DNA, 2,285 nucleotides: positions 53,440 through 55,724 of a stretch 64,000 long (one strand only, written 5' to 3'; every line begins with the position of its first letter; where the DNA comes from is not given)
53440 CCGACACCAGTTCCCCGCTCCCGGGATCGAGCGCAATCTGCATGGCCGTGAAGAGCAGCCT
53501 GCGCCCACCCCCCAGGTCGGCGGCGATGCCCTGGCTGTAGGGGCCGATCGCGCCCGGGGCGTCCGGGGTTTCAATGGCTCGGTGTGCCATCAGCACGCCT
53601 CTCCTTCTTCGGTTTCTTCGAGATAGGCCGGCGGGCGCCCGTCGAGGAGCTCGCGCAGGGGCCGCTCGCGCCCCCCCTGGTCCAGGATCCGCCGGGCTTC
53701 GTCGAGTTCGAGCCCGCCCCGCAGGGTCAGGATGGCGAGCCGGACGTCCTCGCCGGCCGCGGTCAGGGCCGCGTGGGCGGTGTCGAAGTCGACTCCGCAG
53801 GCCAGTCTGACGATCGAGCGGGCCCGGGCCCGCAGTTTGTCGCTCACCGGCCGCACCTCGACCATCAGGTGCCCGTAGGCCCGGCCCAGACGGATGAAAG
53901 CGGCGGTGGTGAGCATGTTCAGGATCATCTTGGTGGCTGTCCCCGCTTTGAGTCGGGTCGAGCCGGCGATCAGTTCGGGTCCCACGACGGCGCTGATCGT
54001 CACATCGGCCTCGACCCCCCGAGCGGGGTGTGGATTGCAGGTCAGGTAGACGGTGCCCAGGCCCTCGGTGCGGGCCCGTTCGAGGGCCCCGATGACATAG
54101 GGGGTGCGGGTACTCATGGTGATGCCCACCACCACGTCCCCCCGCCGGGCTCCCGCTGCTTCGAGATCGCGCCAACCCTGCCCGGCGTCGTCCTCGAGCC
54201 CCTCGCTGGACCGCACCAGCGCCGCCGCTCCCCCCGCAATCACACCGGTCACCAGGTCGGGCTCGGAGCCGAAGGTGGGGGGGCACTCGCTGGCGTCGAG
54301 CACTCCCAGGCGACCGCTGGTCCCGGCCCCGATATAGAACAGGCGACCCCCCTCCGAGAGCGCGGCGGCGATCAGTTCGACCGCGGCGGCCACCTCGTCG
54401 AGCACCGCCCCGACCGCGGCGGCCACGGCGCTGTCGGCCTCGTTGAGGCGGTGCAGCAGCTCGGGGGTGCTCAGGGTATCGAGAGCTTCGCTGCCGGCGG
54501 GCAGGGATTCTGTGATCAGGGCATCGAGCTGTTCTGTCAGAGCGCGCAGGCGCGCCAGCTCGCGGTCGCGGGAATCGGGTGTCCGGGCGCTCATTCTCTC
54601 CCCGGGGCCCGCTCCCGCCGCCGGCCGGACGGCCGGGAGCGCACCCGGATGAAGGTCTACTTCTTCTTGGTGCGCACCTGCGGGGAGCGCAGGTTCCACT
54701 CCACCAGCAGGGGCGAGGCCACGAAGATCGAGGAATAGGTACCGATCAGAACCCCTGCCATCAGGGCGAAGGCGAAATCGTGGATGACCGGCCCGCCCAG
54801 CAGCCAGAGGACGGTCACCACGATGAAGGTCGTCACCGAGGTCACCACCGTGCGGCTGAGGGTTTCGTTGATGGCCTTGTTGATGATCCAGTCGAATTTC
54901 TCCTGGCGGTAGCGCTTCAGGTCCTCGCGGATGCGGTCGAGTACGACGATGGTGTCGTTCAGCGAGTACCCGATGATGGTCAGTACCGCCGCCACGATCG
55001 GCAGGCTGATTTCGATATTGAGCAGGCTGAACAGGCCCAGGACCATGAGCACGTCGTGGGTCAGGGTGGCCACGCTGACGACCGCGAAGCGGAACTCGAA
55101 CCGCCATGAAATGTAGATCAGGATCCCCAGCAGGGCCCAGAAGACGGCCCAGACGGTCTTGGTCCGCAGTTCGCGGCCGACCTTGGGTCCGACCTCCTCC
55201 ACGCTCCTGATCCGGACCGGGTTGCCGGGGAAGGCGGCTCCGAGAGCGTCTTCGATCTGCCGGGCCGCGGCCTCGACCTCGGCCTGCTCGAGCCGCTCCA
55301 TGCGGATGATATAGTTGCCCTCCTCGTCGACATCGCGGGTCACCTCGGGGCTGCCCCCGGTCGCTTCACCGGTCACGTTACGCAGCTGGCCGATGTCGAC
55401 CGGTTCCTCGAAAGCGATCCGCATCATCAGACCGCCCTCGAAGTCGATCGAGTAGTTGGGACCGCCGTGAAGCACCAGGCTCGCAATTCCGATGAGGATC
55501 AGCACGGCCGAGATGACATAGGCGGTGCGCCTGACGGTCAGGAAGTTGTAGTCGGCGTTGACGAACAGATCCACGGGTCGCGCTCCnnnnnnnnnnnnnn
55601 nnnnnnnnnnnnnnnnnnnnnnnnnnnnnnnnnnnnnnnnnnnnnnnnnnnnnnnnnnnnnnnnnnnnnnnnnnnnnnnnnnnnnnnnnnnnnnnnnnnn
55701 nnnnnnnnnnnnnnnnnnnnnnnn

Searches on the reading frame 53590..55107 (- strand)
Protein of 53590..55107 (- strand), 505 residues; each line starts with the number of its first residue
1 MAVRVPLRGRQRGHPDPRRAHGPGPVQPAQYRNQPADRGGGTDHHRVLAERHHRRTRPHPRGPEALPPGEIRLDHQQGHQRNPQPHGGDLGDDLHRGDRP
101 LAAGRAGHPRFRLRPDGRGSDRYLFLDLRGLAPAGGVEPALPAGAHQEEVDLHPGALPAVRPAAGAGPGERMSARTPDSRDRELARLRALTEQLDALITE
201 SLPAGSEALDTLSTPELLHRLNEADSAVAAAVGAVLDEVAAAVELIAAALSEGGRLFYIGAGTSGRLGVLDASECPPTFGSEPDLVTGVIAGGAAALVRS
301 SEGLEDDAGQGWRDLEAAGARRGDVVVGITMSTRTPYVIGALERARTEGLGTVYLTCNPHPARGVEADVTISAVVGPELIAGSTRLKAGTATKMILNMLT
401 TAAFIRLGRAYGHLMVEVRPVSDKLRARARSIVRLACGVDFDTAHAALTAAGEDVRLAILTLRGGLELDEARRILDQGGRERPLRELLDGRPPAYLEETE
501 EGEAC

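Call 9: search_protein_families(library=pfam, proteins=[window:53590-55107:-], max_evalue=0.001)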
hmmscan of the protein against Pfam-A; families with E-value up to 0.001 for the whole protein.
window:53590-55107:- (505 aa): 4 families
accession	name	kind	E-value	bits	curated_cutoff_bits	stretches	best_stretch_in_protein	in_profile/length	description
PF22645.1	GKRP_SIS_N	-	5.1e-19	68.5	27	1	239-344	2-111/113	Glucokinase regulatory protein N-terminal SIS domain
PF13580.11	SIS_2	-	8.7e-08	32.7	27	1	235-356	17-137/138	SIS domain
PF22198.1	GKRP_SIS_2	-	3.1e-07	30.8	27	1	238-295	6-63/191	Glucokinase regulatory protein, second SIS domain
PF01380.27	SIS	-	3.6e-05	24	25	1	320-401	51-130/131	SIS domain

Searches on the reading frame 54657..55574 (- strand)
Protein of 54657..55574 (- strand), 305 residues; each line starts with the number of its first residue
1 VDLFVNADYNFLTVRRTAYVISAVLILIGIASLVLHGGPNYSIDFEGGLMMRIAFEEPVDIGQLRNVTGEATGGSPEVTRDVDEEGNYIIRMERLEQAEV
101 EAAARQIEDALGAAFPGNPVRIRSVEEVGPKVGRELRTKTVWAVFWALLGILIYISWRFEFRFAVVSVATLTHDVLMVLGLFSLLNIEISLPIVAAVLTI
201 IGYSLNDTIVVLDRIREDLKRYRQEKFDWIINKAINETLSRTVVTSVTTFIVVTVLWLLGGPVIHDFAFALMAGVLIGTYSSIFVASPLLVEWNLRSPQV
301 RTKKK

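Call 9: search_protein_families(library=pfam, proteins=[window:54657-55574:-], max_evalue=0.001)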
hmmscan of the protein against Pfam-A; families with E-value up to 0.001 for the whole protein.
window:54657-55574:- (305 aa): 2 families
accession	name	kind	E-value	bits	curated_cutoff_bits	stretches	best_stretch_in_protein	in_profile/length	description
PF02355.23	SecD_SecF_C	-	4.6e-68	228.8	20.5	1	120-294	13-187/189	Protein export membrane protein SecD/SecF, C-terminal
PF07549.19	Sec_GG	-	0.00053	19.9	20.3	0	38-59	7-28/28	SecD/SecF GG Motif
